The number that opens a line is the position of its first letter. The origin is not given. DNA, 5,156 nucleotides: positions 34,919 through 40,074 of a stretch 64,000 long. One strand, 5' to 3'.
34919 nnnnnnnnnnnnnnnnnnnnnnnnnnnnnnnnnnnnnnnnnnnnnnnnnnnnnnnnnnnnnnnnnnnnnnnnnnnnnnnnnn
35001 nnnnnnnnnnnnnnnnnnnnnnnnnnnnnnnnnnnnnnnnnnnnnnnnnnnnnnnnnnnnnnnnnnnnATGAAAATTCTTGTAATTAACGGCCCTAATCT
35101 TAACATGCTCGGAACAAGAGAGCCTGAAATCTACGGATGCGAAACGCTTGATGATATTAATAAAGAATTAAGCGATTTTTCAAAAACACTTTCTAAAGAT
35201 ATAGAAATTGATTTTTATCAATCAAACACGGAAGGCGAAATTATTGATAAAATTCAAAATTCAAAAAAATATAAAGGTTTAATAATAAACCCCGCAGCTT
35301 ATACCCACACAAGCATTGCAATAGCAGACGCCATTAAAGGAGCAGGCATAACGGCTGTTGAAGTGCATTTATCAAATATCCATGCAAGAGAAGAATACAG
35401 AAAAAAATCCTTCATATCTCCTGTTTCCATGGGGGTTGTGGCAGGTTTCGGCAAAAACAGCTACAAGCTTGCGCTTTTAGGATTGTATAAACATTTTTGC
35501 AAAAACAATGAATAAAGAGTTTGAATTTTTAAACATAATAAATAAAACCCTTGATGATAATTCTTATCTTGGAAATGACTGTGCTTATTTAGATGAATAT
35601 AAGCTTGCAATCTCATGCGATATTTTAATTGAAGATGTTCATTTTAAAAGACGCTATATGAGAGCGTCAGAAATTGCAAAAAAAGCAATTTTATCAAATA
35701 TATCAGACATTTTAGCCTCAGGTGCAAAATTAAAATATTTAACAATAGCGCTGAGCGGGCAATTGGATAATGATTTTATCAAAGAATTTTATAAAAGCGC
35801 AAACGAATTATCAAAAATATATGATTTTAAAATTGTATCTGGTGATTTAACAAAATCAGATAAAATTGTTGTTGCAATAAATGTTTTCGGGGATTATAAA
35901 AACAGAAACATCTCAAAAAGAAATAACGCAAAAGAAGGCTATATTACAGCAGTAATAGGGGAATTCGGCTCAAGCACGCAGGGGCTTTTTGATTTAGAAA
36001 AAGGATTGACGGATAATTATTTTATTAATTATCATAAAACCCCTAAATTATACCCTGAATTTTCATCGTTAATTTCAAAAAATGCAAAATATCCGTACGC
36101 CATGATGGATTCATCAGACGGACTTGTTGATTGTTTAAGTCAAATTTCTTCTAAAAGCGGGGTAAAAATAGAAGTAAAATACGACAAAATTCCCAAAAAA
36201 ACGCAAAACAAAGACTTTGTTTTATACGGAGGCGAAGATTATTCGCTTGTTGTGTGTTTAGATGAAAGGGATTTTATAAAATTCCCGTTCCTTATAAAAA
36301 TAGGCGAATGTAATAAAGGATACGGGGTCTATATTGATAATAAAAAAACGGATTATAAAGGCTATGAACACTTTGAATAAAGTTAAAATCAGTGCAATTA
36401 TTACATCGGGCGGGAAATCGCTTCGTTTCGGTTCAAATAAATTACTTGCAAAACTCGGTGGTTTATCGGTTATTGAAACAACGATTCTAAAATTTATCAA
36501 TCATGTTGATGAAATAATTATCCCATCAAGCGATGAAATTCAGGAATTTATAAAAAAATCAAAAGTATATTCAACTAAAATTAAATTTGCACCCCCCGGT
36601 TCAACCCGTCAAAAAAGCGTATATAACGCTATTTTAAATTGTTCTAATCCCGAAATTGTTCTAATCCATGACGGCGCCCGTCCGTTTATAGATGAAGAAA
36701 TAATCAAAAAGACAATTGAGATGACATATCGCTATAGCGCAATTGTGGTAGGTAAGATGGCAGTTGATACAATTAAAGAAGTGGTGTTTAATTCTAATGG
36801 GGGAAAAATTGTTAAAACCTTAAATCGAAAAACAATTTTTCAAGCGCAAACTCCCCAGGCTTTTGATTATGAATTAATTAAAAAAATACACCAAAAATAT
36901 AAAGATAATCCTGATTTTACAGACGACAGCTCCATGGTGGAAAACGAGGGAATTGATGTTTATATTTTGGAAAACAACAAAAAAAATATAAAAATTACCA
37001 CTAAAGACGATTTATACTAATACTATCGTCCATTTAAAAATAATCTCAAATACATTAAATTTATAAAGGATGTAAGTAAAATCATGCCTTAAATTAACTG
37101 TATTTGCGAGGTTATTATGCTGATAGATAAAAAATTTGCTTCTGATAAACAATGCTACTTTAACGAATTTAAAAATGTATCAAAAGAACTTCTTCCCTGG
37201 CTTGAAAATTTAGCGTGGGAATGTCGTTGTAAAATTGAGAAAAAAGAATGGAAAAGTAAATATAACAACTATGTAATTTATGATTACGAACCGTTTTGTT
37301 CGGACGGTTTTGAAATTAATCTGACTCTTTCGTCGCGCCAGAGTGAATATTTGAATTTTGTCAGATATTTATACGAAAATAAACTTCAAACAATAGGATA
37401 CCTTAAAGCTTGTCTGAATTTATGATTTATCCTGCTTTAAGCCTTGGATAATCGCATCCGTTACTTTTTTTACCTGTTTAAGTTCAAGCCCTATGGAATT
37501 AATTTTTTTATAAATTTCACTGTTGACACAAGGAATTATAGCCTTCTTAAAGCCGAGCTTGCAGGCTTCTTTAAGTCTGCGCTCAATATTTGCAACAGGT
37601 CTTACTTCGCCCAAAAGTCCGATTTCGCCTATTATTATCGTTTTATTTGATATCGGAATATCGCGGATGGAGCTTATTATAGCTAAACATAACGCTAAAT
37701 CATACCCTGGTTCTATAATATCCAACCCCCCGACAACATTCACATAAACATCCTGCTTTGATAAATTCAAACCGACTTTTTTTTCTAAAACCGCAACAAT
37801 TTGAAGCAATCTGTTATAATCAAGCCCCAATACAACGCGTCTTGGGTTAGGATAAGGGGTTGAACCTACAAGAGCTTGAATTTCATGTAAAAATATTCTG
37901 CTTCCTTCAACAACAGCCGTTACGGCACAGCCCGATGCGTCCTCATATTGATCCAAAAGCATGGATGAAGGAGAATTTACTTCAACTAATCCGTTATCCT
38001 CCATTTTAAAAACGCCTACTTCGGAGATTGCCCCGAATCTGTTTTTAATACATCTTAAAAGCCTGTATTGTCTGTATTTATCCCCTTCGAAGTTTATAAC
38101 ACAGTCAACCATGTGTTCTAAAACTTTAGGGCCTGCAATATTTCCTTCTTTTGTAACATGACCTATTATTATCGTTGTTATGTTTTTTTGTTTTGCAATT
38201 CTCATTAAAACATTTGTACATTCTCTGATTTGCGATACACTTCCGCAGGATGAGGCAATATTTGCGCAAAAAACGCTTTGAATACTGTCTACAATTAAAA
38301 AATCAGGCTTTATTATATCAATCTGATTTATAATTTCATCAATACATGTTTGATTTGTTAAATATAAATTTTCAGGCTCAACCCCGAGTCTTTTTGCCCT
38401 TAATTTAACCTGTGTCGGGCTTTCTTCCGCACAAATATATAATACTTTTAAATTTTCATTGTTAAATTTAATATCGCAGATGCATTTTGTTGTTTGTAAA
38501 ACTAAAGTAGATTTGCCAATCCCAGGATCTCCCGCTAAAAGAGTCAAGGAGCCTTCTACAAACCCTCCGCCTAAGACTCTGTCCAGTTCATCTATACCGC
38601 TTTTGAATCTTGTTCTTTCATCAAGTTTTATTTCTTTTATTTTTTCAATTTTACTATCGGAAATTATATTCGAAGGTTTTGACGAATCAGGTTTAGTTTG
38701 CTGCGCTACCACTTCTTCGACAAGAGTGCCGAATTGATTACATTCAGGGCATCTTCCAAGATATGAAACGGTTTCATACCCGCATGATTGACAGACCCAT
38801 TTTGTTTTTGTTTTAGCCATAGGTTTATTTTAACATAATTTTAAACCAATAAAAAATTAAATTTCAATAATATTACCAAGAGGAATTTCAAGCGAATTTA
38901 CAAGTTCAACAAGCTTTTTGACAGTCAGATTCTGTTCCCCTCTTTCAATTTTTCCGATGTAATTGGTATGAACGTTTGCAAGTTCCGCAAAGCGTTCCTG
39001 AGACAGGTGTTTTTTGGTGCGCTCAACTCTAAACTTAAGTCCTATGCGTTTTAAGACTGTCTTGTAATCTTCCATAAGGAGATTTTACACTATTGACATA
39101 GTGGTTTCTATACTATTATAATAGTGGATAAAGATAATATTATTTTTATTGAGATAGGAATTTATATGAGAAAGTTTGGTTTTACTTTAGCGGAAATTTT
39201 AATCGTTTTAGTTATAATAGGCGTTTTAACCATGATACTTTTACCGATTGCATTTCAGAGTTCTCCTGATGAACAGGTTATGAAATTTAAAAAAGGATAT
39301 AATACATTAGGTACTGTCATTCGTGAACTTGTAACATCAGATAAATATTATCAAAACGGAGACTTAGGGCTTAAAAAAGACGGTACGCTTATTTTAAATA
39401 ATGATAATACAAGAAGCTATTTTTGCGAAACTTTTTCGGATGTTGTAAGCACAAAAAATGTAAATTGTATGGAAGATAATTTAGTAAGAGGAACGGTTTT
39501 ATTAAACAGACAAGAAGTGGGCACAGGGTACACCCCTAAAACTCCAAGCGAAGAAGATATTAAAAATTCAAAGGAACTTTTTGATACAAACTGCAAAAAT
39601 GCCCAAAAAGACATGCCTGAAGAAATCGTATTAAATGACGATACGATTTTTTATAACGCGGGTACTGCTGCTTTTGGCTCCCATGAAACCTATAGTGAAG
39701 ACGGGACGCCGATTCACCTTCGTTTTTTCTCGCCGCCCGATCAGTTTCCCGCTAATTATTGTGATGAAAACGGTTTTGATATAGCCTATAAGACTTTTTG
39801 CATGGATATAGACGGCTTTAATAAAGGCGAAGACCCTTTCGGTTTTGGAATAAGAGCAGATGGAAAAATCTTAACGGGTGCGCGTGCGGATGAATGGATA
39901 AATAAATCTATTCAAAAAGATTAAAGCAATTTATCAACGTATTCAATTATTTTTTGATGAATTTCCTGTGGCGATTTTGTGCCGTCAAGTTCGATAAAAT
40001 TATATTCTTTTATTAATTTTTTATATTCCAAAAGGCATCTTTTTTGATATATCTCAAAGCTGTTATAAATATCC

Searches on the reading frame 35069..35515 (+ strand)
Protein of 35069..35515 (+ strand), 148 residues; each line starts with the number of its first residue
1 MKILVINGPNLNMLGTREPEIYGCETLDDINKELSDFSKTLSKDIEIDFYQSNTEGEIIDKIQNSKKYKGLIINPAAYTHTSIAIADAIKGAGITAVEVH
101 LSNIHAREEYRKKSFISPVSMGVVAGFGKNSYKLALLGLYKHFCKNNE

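Call 3: search_protein_families(library=pfam, proteins=[window:35069-35515:+], max_evalue=0.1)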
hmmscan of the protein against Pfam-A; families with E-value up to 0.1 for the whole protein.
window:35069-35515:+ (148 aa): 1 family
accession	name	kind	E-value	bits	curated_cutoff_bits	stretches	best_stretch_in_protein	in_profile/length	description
PF01220.24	DHquinase_II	-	7.3e-57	191.4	23.3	1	2-137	1-135/138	Dehydroquinase class II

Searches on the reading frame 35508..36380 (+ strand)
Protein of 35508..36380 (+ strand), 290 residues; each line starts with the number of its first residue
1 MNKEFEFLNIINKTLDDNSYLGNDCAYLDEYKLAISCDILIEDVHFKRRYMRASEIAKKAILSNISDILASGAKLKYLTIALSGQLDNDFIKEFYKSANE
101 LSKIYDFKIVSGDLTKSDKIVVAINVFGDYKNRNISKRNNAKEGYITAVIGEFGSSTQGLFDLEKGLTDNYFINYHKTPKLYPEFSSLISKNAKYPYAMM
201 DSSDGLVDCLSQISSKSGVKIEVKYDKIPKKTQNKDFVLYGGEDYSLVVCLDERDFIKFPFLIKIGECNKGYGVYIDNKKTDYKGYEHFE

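Call 3: search_protein_families(library=pfam, proteins=[window:35508-36380:+], max_evalue=0.1)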
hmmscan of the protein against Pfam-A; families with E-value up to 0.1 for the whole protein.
window:35508-36380:+ (290 aa): 4 families
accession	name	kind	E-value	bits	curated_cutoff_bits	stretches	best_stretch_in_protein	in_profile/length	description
PF00586.29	AIRS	-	4.8e-17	62.8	24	1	22-128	1-110/112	AIR synthase related protein, N-terminal domain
PF02769.27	AIRS_C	-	0.0062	17.2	23.1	1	198-252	63-120/156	AIR synthase related protein, C-terminal domain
PF07997.16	DUF1694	-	0.012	16.1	25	1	50-118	37-99/117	Protein of unknown function (DUF1694)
PF20317.4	HTH_60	-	0.021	15.6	24.1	1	53-103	67-117/140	Helix-turn-helix domain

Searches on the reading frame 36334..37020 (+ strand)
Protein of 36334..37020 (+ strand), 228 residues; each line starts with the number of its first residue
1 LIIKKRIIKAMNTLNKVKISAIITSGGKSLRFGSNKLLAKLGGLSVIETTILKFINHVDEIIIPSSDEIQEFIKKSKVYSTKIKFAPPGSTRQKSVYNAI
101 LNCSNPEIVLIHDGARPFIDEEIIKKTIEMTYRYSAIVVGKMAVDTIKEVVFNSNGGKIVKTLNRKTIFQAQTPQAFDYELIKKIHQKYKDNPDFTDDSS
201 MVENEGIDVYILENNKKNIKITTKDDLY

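Call 3: search_protein_families(library=pfam, proteins=[window:36334-37020:+], max_evalue=0.1)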
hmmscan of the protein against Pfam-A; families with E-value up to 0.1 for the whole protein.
window:36334-37020:+ (228 aa): 3 families
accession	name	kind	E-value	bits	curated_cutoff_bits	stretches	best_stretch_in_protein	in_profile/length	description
PF01128.25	IspD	-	1.2e-39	136.8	27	1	26-227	8-212/221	2-C-methyl-D-erythritol 4-phosphate cytidylyltransferase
PF12804.13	NTP_transf_3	-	3.9e-09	37.3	27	1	21-139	1-120/160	MobA-like NTP transferase domain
PF02348.25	CTP_transf_3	-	3.7e-08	33.9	22.6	1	21-180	2-164/217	Cytidylyltransferase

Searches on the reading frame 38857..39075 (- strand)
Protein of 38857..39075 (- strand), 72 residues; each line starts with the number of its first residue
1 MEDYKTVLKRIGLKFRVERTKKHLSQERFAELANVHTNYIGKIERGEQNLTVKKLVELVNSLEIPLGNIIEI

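Call 85: search_protein_families(library=pfam, proteins=[window:38857-39075:-], max_evalue=0.0001)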
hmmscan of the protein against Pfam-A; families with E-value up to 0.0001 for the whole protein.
window:38857-39075:- (72 aa): 2 families
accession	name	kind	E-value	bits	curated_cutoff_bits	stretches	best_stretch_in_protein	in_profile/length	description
PF01381.28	HTH_3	-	3.8e-11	43.3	23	1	18-66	4-52/55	Helix-turn-helix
PF13560.12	HTH_31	-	1e-05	26.2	27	1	11-58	2-50/64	Helix-turn-helix domain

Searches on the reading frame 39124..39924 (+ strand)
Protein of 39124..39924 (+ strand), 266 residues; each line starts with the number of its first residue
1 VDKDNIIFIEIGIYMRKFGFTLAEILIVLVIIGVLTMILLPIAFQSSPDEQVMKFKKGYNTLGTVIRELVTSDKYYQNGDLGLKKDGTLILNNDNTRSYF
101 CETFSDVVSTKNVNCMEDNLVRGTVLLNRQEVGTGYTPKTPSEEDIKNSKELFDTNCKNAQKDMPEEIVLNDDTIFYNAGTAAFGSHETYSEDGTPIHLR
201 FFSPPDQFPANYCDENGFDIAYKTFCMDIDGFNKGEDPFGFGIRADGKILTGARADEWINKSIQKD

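Call 3: search_protein_families(library=pfam, proteins=[window:39124-39924:+], max_evalue=0.1)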
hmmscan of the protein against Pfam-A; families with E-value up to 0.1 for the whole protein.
window:39124-39924:+ (266 aa): 1 family
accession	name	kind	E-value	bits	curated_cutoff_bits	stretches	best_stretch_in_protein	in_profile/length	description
PF07963.17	N_methyl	-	2.5e-05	24.1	21.2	1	16-40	3-27/27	Prokaryotic N-terminal methylation motif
